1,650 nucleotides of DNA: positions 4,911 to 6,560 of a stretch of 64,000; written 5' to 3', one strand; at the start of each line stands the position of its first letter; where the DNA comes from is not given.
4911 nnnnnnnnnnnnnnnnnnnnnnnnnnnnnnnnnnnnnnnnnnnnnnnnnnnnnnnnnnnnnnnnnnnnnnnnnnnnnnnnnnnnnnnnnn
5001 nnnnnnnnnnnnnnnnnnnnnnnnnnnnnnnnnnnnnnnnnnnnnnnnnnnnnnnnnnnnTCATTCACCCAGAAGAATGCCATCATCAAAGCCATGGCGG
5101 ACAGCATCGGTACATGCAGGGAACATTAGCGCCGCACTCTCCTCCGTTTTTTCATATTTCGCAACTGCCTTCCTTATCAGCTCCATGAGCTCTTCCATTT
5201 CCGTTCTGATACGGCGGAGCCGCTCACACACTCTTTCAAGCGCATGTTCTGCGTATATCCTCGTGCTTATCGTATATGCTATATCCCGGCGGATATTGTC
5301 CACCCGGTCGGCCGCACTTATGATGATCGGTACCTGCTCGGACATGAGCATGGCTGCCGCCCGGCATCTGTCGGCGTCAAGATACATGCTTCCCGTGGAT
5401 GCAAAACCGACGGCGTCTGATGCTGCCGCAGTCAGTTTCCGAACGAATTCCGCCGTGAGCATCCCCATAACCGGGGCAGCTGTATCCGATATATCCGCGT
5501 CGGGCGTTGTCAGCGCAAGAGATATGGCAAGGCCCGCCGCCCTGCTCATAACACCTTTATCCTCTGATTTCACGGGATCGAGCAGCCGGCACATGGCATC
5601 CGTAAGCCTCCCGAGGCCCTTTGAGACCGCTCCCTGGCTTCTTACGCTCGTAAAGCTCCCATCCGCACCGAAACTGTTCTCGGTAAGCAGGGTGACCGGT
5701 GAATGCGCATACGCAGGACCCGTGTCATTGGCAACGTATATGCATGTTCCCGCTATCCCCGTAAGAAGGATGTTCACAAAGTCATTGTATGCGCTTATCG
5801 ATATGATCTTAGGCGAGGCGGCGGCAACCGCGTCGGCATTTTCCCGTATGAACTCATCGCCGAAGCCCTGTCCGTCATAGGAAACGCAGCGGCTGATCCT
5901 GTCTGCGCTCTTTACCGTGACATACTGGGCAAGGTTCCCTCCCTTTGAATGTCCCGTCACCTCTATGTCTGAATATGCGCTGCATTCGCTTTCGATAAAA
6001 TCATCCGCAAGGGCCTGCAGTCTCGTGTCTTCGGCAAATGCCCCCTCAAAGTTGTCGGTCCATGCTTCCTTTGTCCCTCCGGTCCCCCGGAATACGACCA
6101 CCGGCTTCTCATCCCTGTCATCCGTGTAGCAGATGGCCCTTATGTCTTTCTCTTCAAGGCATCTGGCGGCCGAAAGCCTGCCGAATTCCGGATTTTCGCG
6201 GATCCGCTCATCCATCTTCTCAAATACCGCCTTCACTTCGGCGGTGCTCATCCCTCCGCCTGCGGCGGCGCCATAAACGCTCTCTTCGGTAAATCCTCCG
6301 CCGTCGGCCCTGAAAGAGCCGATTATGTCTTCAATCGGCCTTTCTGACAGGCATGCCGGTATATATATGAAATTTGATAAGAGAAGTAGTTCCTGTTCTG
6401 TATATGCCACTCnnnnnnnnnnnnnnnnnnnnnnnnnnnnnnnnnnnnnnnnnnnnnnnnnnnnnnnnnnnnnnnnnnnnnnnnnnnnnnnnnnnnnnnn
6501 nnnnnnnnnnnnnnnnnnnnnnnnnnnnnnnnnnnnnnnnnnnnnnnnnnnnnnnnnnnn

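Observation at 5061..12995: Type VII secretion-like operon with a non-canonical component set (no visible EssA/EssB/EsaA; two FHA proteins)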

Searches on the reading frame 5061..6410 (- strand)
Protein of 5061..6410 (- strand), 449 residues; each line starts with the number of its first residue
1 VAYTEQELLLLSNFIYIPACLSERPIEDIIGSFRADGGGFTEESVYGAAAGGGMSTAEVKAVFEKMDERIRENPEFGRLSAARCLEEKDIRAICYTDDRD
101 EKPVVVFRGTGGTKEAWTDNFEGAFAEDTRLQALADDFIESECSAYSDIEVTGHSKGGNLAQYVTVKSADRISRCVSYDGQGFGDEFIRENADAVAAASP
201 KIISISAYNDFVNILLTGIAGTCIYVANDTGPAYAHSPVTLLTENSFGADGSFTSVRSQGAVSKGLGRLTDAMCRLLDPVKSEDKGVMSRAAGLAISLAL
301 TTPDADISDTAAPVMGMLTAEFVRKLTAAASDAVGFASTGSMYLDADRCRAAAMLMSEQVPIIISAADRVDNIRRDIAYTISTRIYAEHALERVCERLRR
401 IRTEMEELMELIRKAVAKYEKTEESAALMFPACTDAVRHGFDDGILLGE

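Call 4: search_protein_families(library=pfam, proteins=[window:5061-6410:-], max_evalue=0.1)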
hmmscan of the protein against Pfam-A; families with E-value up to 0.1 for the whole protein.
window:5061-6410:- (449 aa): 2 families
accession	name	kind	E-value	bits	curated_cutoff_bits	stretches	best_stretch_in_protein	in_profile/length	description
PF11187.14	Mbeg1-like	-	4e-15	56.3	21.1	1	92-220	29-159/224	Mbeg1-like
PF01764.32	Lipase_3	-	0.041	14.2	22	0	148-196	64-99/140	Lipase (class 3)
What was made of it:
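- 5061..6410 (-): Mbeg1-like (DUF2974) alpha/beta-hydrolase with a C-terminal helical domain, 449 aa. This is the predicted reverse-orientation T7SS substrate. PF11187 4e-15 (call 4).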

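Call 5: search_protein_families(library=ncbifam, proteins=[window:5061-6410:-], max_evalue=0.1)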
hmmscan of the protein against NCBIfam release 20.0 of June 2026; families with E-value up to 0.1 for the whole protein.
window:5061-6410:- (449 aa): 3 families
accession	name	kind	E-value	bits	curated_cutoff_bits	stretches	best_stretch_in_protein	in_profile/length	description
NF047388.1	SA1320_fam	subfamily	3.8e-07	29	230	1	104-180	4-82/644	SA1320 family protein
NF011457.0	PRK14875.1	equivalog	0.0074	15.3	307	0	60-133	88-163/372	acetoin dehydrogenase dihydrolipoyllysine-residue acetyltransferase subunit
NF058653.1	LipP1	equivalog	0.066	12.1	350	0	147-172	144-169/300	LipP1 family hormone-sensitive lipase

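Call 36: search_solved_structures(query=A3, max_evalue=1)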
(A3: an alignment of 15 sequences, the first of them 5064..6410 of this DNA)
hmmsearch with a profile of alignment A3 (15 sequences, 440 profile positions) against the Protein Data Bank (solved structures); distinct sequences matched with E-value up to 1: 16.
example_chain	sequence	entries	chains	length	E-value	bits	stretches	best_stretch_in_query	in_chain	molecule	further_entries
4lws_A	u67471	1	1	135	0.013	17.5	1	343-436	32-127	Uncharacterized protein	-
6yel_A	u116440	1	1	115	0.058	15.4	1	341-415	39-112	Stromal interaction molecule 1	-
6tj2_A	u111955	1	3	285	0.063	15.3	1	133-194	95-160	Alpha/beta hydrolase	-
5sva_T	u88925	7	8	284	0.17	13.9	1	312-434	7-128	Mediator of RNA polymerase II transcription subunit 4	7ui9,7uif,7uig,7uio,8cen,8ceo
1uwc_A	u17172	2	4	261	0.28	13.2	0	127-167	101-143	FERULOYL ESTERASE A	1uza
3tnu_B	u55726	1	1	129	0.3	13.1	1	352-431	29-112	Keratin, type II cytoskeletal 5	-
2hl6_A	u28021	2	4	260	0.3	13.1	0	127-167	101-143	Feruloyl esterase A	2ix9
1usw_A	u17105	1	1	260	0.31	13.1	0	127-167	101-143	FERULOYL ESTERASE A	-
7c4d_A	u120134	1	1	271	0.35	12.9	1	139-179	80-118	Putative esterase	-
9azq_H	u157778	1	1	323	0.39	12.7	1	294-413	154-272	Inverted formin-2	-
5oqm_h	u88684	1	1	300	0.59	12.1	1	312-431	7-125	Mediator of RNA polymerase II transcription subunit 4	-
4zry_B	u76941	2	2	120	0.6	12.1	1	354-430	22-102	Keratin, type II cytoskeletal 1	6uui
8a3k_UNK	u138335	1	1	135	0.65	12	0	364-423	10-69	sc-apCC-4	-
9az4_G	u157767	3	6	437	0.73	11.8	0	294-413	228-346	Inverted formin-2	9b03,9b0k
4o9b_A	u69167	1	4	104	0.75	11.8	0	342-414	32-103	Stromal interaction molecule 1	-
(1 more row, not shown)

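Call 54: find_homologous_proteins(query=window:5064-6410:-, max_evalue=0.001)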
Query window:5064-6410:- (449 aa): 335 proteins with E <= 0.001 among 8000 candidates; the best 120 are listed.
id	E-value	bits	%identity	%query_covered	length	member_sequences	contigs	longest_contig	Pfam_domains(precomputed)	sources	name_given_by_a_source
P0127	1.6e-291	985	100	100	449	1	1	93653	PF26363.2,PF11187.15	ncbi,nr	ncbi:MAG: DUF2974 domain-containing protein [Lachnospiraceae bacterium]|nr:DUF2974 domain-containing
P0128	2.1e-168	579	60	95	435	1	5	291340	PF26363.2,PF11187.15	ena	-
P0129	4.0e-158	545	59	95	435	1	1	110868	PF26363.2,PF11187.15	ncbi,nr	ncbi:MAG: DUF2974 domain-containing protein [Lachnospiraceae bacterium]|nr:DUF2974 domain-containing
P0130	2.7e-152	526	57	94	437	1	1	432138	PF26363.2,PF11187.15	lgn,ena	-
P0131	7.2e-152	525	57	95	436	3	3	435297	PF26363.2,PF11187.15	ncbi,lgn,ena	-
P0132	1.8e-150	520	58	95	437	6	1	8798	PF26363.2,PF11187.15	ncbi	-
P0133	2.2e-150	520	55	95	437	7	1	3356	PF26363.2,PF11187.15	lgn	-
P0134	5.2e-150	519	58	94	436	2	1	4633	PF26363.2,PF11187.15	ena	-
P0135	2.8e-149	516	57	95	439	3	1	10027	PF26363.2,PF11187.15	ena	-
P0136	3.2e-148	513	56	95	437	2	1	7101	PF26363.2,PF11187.15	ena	-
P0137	3.9e-148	512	59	96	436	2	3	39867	PF26363.2,PF11187.15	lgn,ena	-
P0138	5.4e-148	512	56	95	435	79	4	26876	PF26363.2,PF11187.15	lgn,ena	-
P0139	1.5e-147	510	54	95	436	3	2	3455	PF11187.15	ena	-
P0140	1.3e-146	507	57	95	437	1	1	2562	PF26363.2,PF11187.15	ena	-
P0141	3.4e-146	506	55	95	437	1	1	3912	PF26363.2,PF11187.15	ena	-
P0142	3.8e-146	506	57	95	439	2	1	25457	PF26363.2,PF11187.15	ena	-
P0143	8.0e-146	505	57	93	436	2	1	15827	PF11187.15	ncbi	-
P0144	2.8e-145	503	55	95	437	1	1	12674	PF26363.2,PF11187.15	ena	-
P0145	7.7e-145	501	55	96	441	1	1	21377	PF26363.2,PF11187.15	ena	-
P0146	1.5e-144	500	53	95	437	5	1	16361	PF26363.2,PF11187.15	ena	-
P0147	1.6e-144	500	56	96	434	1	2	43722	PF26363.2,PF11187.15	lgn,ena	-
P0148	1.6e-144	500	56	95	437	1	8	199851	PF26363.2,PF11187.15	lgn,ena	-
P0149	5.1e-144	499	55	94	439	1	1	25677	PF26363.2,PF11187.15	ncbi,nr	ncbi:MAG: DUF2974 domain-containing protein [Lachnospiraceae bacterium]|nr:DUF2974 domain-containing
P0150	1.3e-143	497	56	95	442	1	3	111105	PF26363.2,PF11187.15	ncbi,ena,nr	ncbi:MAG: DUF2974 domain-containing protein [Lachnospiraceae bacterium]|nr:DUF2974 domain-containing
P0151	1.5e-143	497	55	95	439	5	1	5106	PF26363.2,PF11187.15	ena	-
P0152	2.6e-143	496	54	96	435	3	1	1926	PF26363.2,PF11187.15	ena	-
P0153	6.4e-143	495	55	96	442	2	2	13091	PF26363.2,PF11187.15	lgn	-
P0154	7.5e-143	495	55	95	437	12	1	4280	PF26363.2,PF11187.15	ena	-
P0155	8.3e-143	495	55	94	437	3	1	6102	PF11187.15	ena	-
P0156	1.0e-142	494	55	95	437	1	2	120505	PF26363.2,PF11187.15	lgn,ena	-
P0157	2.3e-142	493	55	95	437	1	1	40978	PF26363.2,PF11187.15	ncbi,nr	ncbi:MAG: DUF2974 domain-containing protein [Lachnospiraceae bacterium]|nr:DUF2974 domain-containing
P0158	2.6e-142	493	55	95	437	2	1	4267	PF26363.2,PF11187.15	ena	-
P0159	2.6e-142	493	55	95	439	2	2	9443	PF26363.2,PF11187.15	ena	-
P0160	4.9e-142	492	55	95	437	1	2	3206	PF26363.2,PF11187.15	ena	-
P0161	1.7e-141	490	55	95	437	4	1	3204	PF26363.2,PF11187.15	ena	-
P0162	1.8e-141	490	54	95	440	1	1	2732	PF26363.2,PF11187.15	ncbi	-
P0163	2.3e-141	490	52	95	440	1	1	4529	PF26363.2,PF11187.15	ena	-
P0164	2.5e-141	490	55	95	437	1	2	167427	PF11187.15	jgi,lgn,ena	-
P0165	2.8e-141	490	56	96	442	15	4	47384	PF26363.2,PF11187.15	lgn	-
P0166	3.2e-141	490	53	95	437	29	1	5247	PF26363.2,PF11187.15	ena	-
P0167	8.4e-141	488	54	95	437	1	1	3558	PF26363.2,PF11187.15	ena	-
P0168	8.9e-141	488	55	96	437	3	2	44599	PF26363.2,PF11187.15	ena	-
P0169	2.6e-140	487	55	95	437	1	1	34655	PF26363.2,PF11187.15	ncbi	-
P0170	6.1e-140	485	54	94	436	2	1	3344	PF26363.2,PF11187.15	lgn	-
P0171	6.7e-140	485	53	94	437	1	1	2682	PF26363.2,PF11187.15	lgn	-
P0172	2.0e-138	480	54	95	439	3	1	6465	PF26363.2,PF11187.15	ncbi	-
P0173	1.9e-137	477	52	96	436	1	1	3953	PF26363.2,PF11187.15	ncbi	-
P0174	1.4e-136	474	53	96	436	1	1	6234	PF26363.2,PF11187.15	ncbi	-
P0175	3.1e-136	473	53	94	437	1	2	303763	PF26363.2,PF11187.15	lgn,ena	-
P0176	3.4e-136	473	55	95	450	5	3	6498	PF26363.2,PF11187.15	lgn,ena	-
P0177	4.7e-136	473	54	96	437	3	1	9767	PF26363.2,PF11187.15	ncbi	-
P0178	1.1e-134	468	53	97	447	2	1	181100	PF26363.2,PF11187.15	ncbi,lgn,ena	-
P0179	3.2e-134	467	51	95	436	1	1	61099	PF26363.2,PF11187.15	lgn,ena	-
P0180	1.1e-132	461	52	95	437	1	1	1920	PF26363.2,PF11187.15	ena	-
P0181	1.8e-131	457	52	96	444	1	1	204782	PF26363.2,PF11187.15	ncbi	-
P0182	3.6e-131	456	52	94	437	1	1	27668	PF26363.2,PF11187.15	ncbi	-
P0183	5.4e-131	456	54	95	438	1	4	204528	PF26363.2,PF11187.15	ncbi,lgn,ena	-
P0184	1.8e-130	454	51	94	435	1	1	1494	PF26363.2,PF11187.15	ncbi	-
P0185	2.0e-130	454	52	94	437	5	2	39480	PF26363.2,PF11187.15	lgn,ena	-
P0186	1.0e-129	452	51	95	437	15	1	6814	PF26363.2,PF11187.15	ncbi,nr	ncbi:MAG: DUF2974 domain-containing protein [Lachnospiraceae bacterium]|nr:DUF2974 domain-containing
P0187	1.2e-129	451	50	96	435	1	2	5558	PF11187.15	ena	-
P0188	1.1e-128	448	52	96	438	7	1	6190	PF26363.2,PF11187.15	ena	-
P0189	1.7e-128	448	50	96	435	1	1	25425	PF26363.2,PF11187.15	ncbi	-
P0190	1.9e-128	447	51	96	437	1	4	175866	PF26363.2,PF11187.15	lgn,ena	-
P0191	5.9e-128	446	54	91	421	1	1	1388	PF26363.2,PF11187.15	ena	-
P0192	2.0e-126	441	48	96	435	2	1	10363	PF26363.2,PF11187.15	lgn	-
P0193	7.1e-125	436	52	94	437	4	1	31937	PF11187.15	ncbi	-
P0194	5.7e-119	416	46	96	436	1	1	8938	PF26363.2,PF11187.15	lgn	-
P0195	1.5e-115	405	46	95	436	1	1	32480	PF26363.2,PF11187.15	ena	-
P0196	1.0e-112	396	44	95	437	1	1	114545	PF26363.2,PF11187.15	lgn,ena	-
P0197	3.5e-112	394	45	95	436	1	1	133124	PF26363.2,PF11187.15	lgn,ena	-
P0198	1.7e-111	392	45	94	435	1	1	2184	PF26363.2,PF11187.15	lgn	-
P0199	3.4e-111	391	45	96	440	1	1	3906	PF11187.15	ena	-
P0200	1.4e-110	389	44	96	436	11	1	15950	PF26363.2,PF11187.15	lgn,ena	-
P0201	3.9e-108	381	43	95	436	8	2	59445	PF11187.15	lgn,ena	-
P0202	2.7e-106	375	43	94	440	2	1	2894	PF26363.2,PF11187.15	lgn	-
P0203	2.9e-106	374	44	95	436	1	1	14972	PF26363.2,PF11187.15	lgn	-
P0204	3.2e-105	371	44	95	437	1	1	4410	PF26363.2,PF11187.15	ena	-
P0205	2.5e-103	365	44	94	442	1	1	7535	PF26363.2,PF11187.15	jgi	-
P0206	1.0e-102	363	41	95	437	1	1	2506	PF26363.2,PF11187.15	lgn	-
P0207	5.2e-102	360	42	94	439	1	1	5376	PF26363.2,PF11187.15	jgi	-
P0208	3.8e-101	358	41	96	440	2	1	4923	PF26363.2,PF08840.18,PF11187.15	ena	-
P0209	5.5e-101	357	42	96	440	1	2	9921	PF26363.2,PF11187.15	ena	-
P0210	1.9e-100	355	41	94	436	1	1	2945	PF26363.2,PF11187.15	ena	-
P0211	5.1e-100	354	41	94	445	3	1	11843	PF26363.2,PF11187.15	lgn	-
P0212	2.7e-99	351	41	94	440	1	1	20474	PF26363.2,PF11187.15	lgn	-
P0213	4.1e-99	351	42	96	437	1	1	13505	PF26363.2,PF11187.15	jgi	-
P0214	1.1e-98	349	41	96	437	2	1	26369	PF26363.2,PF11187.15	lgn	-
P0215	6.1e-98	347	41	95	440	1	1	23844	PF26363.2,PF11187.15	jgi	-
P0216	8.5e-98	347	41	95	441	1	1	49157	PF26363.2,PF11187.15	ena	-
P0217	1.7e-97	345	42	94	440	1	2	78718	PF26363.2,PF11187.15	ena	-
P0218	4.3e-97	344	52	68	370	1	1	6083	PF26363.2,PF11187.15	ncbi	-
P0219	4.9e-97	344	41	94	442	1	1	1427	PF26363.2,PF11187.15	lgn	-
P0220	8.5e-97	343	41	95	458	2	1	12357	PF26363.2,PF11187.15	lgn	-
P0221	3.5e-96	341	42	94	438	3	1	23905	PF26363.2,PF11187.15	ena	-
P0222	5.8e-96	340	40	94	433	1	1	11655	PF26363.2,PF11187.15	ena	-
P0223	7.6e-95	337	40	95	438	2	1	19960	PF26363.2,PF11187.15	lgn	-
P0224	8.8e-95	337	42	94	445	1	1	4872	PF26363.2,PF11187.15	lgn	-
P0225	2.3e-94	335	41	96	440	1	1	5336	PF26363.2,PF11187.15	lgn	-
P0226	1.9e-93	332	38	94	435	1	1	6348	PF26363.2,PF11187.15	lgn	-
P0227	2.4e-93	332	39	94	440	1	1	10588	PF26363.2,PF11187.15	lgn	-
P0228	1.3e-91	326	41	94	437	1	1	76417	PF26363.2,PF11187.15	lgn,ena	-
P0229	8.3e-91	324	39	96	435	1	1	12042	PF26363.2,PF11187.15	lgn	-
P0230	5.8e-89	317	38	94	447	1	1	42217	PF26363.2,PF11187.15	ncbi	-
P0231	3.5e-88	315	38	95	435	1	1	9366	PF26363.2,PF11187.15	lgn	-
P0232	7.3e-87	311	38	95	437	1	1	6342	PF26363.2,PF11187.15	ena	-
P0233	2.4e-86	309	39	94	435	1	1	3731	PF26363.2,PF11187.15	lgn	-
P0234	5.5e-85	304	38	95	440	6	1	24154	PF26363.2,PF11187.15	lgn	-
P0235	4.0e-78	282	35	92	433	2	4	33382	PF11187.15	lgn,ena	-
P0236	1.2e-75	274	35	92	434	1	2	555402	PF11187.15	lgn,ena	-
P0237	1.1e-73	267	41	78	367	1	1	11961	PF26363.2,PF11187.15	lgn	-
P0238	1.3e-72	264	35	94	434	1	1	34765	PF11187.15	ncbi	ncbi:MAG: DUF2974 domain-containing protein [Lachnospiraceae bacterium]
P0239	1.7e-72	263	35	94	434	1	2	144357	PF11187.15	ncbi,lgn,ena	-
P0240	1.8e-72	263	36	92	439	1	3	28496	PF11187.15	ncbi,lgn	-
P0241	4.6e-72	262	33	92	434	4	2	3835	PF11187.15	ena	-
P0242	1.8e-70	257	36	96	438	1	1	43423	PF11187.15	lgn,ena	-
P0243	2.4e-69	253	33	92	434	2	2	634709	PF11187.15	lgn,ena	-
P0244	1.0e-68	251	34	94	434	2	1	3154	PF11187.15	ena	-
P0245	2.9e-68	249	32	92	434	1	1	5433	PF11187.15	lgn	-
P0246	7.5e-68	248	33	92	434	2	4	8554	PF11187.15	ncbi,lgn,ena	-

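Call 55: find_encoding_contigs(protein=P0243, flank=10000, max_places=2)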
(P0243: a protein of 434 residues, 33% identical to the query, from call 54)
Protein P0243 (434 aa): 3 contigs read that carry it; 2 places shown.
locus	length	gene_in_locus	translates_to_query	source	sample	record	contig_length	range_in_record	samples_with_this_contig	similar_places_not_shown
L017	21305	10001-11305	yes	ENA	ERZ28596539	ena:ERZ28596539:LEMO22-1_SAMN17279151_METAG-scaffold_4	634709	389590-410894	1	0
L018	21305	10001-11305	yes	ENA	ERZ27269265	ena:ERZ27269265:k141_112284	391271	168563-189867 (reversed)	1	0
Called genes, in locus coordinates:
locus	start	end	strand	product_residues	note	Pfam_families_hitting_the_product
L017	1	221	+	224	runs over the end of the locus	PF00072:Response_reg, PF00486:Trans_reg_C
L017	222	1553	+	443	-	PF00512:HisKA, PF02518:HATPase_c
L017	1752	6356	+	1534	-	PF00498:FHA, PF01580:FtsK_SpoIIIE, PF13401:AAA_22 (faint), PF01580:FtsK_SpoIIIE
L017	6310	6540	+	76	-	PF08817:YukD (weak)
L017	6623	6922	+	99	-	-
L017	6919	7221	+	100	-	-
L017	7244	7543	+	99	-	PF06013:WXG100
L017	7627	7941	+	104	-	PF06013:WXG100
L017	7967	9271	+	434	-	PF00092:VWA, PF13519:VWA_2, PF16697:Yop-YscD_cpl, PF00498:FHA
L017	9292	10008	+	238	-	-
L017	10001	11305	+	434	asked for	PF11187:Mbeg1-like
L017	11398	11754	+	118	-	PF03862:SpoVAC_SpoVAEB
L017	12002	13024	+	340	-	PF00356:LacI, PF00532:Peripla_BP_1, PF13377:Peripla_BP_3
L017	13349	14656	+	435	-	PF01547:SBP_bac_1, PF13416:SBP_bac_8, PF13343:SBP_bac_6 (faint)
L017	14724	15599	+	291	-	PF00528:BPD_transp_1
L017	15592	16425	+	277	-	PF00528:BPD_transp_1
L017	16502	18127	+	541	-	PF00128:Alpha-amylase, PF16657:Malt_amylase_C (weak), PF23915:SusG_C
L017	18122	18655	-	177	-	PF18988:DUF5721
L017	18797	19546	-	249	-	PF03372:Exo_endo_phos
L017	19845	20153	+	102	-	-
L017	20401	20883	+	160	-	PF01047:MarR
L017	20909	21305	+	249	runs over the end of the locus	PF02463:SMC_N (weak), PF00005:ABC_tran, PF13304:AAA_21 (faint)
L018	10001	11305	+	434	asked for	PF11187:Mbeg1-like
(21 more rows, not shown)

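Call 63: search_protein_families(library=pfam, proteins=[L017:1752-6353:+, L017:6310-6537:+, L017:6623-6919:+, L017:6919-7218:+, L017:7244-7540:+, L017:7627-7938:+, L017:7967-9268:+, L017:9292-10005:+, L017:10001-11302:+], max_evalue=0.01)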
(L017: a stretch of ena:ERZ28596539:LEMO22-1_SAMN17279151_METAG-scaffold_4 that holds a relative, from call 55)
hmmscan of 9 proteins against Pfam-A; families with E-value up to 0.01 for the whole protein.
L017:1752-6353:+ (1534 aa): 8 families
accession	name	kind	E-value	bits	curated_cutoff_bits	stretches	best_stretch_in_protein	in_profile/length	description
PF01580.24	FtsK_SpoIIIE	-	2e-42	145.6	24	2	666-851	11-220/221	FtsK/SpoIIIE family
PF00498.31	FHA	-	5.1e-08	33.7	20.7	1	129-194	1-66/67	FHA domain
PF13401.12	AAA_22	-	1.1e-06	29.5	27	1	695-846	4-121/130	AAA domain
PF13191.12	AAA_16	-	8.8e-05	23.5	32.6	0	687-720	15-48/167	AAA ATPase domain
PF24883.2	NPHP3_N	-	0.0013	19.4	24.8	0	700-844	26-160/164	Nephrocystin 3, N-terminal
PF05872.18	HerA_C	-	0.0033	16.6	22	0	698-738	23-59/502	Helicase HerA-like C-terminal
PF13555.12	AAA_29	-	0.0042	17.2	27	0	696-716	23-42/61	P-loop containing region of AAA domain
PF01443.25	Viral_helicase1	-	0.0055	17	21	0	700-719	2-21/228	Viral superfamily 1 RNA helicase core domain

L017:6310-6537:+ (76 aa): 1 family
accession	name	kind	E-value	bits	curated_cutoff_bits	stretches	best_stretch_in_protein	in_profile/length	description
PF08817.16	YukD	-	1.6e-06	29.2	27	1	8-73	6-76/76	WXG100 protein secretion system (Wss), protein YukD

L017:6623-6919:+ (99 aa): 0 families

L017:6919-7218:+ (100 aa): 1 family
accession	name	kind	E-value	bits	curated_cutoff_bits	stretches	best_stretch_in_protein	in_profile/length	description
PF06013.18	WXG100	-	0.00025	21.7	27.3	1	7-85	2-79/86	Proteins of 100 residues with WXG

L017:7244-7540:+ (99 aa): 3 families
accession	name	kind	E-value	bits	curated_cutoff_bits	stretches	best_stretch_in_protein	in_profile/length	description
PF06013.18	WXG100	-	2.8e-10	40.8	27.3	1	4-88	2-86/86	Proteins of 100 residues with WXG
PF00823.25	PPE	-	0.0045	17.5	26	1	8-88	20-101/165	PPE family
PF21725.3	T7SS_signal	-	0.0065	16.8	27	1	6-86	71-148/241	Putative T7SS secretion signal domain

L017:7627-7938:+ (104 aa): 1 family
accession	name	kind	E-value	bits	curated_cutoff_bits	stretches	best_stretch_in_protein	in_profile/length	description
PF06013.18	WXG100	-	1.6e-12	48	27.3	1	5-88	2-85/86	Proteins of 100 residues with WXG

L017:7967-9268:+ (434 aa): 5 families
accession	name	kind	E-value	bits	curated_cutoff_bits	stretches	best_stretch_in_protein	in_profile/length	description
PF00498.31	FHA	-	4.5e-19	69.1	20.7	1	361-426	2-67/67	FHA domain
PF16697.10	Yop-YscD_cpl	-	8.9e-16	58.4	33.2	1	357-432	16-90/94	Inner membrane component of T3SS, cytoplasmic domain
PF00092.34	VWA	-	4.7e-10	40.4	23.8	1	9-168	4-166/174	von Willebrand factor type A domain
PF13519.12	VWA_2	-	3.2e-08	34.6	27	1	7-107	1-106/107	von Willebrand factor type A domain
PF13768.12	VWA_3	-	2.6e-05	24.7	27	1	8-158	3-152/155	von Willebrand factor type A domain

L017:9292-10005:+ (238 aa): 1 family
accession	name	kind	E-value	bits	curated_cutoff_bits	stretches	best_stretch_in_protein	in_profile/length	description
PF16440.10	DUF5037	-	0.0017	18.5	25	1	33-61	4-32/247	Domain of unknown function (DUF5037)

L017:10001-11302:+ (434 aa): 1 family
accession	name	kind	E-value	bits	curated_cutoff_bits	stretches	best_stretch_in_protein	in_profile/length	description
PF11187.14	Mbeg1-like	-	4.1e-16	59.5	21.1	1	101-250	39-191/224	Mbeg1-like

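Call 70: predict_structure(alignment_id=A4)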
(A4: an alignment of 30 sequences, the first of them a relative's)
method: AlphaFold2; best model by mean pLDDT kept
length: 449 residues; sequences in the alignment: 30
mean_pLDDT: 78.8   pTM: 0.63
mean pLDDT of the five models: 78.8, 78.2, 76.3, 76.1, 74.9
residues with pLDDT >= 90: 166; 70-90: 137; 50-70: 113; < 50: 33
segments of 3 or more residues with pLDDT < 50: 329-341, 431-439, 443-449
pLDDT, mean of each block of 10 residues (from residue 1): 92 96 97 95 93 89 97 96 92 96 93 55 59 93 95 93 94 93 77 92 87 65 83 77 91 84 63 63 64 59 54 53 55 40 76 88 88 74 74 88 88 82 67 47 42
secondary structure, 60 per line:
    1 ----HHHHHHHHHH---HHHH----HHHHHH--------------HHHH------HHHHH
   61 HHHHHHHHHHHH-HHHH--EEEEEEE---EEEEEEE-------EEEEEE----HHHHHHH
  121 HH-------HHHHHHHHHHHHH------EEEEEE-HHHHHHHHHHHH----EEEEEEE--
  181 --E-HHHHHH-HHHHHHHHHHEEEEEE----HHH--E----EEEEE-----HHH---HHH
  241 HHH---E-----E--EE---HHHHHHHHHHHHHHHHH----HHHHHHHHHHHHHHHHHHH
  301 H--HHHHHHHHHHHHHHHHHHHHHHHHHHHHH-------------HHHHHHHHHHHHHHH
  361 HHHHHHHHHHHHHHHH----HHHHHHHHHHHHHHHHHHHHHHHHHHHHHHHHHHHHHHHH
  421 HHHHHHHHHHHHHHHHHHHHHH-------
elements in order: H5-14 H18-21 H26-31 H46-49 H56-72 H74-77 E80-86 E90-96 E104-109 H114-122 H130-142 E149-154 H156-167 E172-178 H185-190 H192-201 E202-207 E222-226 H238-243 H261-277 H282-301 H304-332 H346-376 H381-442
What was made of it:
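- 5061..6410 (-): The AF2 model shows a hydrolase domain (1-250) and five long helices (261-442) (call 70).
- On Reverse T7SS lipase substrates (Tsl1/Tsl2-like): The AF2 model shows this domain layout (call 70).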
